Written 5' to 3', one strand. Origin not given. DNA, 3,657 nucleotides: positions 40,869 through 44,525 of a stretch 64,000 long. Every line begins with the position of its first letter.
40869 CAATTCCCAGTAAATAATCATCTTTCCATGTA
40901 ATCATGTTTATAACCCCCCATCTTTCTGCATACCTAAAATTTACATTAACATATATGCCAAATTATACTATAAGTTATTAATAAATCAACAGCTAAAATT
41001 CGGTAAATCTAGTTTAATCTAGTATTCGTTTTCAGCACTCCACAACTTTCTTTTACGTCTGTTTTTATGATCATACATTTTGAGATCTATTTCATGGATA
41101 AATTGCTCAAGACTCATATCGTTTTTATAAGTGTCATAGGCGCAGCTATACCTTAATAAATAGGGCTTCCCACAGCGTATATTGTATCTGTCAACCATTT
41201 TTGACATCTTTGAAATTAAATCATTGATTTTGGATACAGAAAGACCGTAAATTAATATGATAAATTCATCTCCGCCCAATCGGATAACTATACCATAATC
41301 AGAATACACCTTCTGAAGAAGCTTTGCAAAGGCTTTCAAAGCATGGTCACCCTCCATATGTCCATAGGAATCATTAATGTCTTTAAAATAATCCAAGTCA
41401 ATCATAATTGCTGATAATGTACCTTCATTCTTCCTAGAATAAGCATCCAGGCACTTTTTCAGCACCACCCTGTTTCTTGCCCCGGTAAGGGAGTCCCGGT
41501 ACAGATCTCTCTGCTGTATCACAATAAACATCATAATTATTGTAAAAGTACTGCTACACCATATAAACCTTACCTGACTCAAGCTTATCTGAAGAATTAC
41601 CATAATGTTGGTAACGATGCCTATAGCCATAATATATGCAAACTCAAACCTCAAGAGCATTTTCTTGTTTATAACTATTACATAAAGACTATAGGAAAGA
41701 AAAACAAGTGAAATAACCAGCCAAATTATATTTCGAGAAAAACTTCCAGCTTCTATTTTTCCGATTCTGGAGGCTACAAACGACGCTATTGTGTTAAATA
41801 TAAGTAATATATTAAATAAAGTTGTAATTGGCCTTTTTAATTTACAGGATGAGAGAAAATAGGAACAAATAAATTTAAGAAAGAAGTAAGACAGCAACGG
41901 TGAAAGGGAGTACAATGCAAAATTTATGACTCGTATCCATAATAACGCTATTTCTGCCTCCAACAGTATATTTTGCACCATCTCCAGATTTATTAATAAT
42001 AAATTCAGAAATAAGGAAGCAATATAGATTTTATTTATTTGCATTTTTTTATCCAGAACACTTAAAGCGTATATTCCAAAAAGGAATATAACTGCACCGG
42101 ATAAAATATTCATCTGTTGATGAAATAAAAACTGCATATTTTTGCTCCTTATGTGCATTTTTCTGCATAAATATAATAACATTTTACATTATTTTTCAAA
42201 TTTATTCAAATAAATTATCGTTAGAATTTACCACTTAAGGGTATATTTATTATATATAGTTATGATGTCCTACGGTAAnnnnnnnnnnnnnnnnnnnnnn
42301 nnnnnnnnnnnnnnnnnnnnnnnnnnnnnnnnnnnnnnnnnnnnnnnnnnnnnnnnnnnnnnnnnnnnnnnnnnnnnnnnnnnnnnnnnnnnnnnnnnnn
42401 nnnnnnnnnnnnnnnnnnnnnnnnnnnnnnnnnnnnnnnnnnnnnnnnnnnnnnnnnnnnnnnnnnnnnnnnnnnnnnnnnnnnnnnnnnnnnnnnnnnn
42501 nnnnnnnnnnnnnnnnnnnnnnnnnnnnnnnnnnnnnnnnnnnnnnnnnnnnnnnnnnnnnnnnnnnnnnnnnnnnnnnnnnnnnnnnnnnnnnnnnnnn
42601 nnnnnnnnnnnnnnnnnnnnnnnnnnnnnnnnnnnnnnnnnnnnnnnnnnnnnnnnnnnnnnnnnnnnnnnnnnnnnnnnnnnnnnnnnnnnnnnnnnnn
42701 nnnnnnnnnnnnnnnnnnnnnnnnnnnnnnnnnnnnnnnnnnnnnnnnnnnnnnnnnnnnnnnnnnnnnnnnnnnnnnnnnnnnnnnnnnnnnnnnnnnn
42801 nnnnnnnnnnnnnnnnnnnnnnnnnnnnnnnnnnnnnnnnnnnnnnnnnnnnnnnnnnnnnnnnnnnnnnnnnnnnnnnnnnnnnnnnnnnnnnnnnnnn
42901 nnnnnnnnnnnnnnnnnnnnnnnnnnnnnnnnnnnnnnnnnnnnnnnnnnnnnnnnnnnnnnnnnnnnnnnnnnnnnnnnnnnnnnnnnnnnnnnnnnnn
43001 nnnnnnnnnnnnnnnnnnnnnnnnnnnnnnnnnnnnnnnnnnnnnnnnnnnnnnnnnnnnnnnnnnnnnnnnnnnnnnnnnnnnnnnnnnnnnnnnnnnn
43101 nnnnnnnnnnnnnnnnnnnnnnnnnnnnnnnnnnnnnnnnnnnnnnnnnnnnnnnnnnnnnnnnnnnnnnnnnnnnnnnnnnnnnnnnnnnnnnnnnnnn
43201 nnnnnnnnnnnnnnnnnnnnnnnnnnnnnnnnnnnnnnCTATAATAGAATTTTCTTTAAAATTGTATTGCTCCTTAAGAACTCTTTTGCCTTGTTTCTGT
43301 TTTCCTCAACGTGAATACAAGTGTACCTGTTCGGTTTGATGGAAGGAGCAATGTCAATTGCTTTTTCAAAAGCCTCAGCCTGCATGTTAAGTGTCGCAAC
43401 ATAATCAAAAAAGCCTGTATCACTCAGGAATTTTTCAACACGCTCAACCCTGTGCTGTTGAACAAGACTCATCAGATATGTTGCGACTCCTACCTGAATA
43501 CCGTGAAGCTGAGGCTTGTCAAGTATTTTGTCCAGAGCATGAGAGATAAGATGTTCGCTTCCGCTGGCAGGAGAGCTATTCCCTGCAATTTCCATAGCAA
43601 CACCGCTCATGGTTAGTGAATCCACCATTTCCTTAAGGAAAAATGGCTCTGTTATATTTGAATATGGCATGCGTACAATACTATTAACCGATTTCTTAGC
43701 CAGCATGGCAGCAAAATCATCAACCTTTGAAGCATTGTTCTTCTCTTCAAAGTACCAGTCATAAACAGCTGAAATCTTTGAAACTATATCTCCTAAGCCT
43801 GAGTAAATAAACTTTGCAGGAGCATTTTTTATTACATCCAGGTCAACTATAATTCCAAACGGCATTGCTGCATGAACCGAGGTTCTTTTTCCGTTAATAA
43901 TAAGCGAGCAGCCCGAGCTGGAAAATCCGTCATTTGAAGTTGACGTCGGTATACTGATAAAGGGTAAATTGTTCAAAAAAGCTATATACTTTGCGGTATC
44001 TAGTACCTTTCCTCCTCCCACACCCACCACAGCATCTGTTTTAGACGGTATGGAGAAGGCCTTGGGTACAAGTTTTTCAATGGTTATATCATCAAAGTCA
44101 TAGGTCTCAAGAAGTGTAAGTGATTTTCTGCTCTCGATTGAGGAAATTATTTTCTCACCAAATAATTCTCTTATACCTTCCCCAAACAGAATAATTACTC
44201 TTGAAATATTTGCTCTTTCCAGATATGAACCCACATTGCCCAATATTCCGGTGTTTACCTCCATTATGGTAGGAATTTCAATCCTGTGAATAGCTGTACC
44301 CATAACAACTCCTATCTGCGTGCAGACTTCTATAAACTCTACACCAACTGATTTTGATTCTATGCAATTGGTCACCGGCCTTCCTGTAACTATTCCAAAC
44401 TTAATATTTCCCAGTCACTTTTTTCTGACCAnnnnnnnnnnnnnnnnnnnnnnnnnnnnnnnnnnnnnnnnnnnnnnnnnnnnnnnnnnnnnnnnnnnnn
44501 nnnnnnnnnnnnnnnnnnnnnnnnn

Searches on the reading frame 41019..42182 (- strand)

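Call 52: search_protein_families(library=pfam, proteins=[window:41019-42182:-], max_evalue=0.00001)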
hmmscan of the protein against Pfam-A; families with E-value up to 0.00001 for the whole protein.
window:41019-42182:- (387 aa): 1 family
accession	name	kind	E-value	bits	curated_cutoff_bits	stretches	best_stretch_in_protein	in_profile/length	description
PF00990.26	GGDEF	-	5.1e-29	101.6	23.8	1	228-377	2-159/161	Diguanylate cyclase, GGDEF domain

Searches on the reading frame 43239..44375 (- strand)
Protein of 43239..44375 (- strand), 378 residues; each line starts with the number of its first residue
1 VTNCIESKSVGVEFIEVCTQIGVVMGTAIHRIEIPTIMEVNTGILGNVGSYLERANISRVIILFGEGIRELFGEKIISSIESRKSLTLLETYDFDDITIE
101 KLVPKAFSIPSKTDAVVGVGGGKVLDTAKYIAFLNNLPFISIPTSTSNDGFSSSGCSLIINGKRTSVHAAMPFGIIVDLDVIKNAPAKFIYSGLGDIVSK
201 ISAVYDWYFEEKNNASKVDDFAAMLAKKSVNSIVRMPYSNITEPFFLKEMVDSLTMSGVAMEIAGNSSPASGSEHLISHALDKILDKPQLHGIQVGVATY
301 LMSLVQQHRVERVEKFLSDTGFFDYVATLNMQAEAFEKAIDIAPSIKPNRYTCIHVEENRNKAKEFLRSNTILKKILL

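Call 52: search_protein_families(library=pfam, proteins=[window:43239-44375:-], max_evalue=0.00001)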
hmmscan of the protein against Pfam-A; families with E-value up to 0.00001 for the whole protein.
window:43239-44375:- (378 aa): 2 families
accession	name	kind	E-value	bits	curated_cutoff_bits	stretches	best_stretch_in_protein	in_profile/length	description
PF13685.12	Fe-ADH_2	-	2.4e-39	135.2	28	1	40-186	2-149/149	Iron-containing alcohol dehydrogenase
PF00465.25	Fe-ADH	-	4.1e-13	49.7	31.3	1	35-158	1-143/168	Iron-containing alcohol dehydrogenase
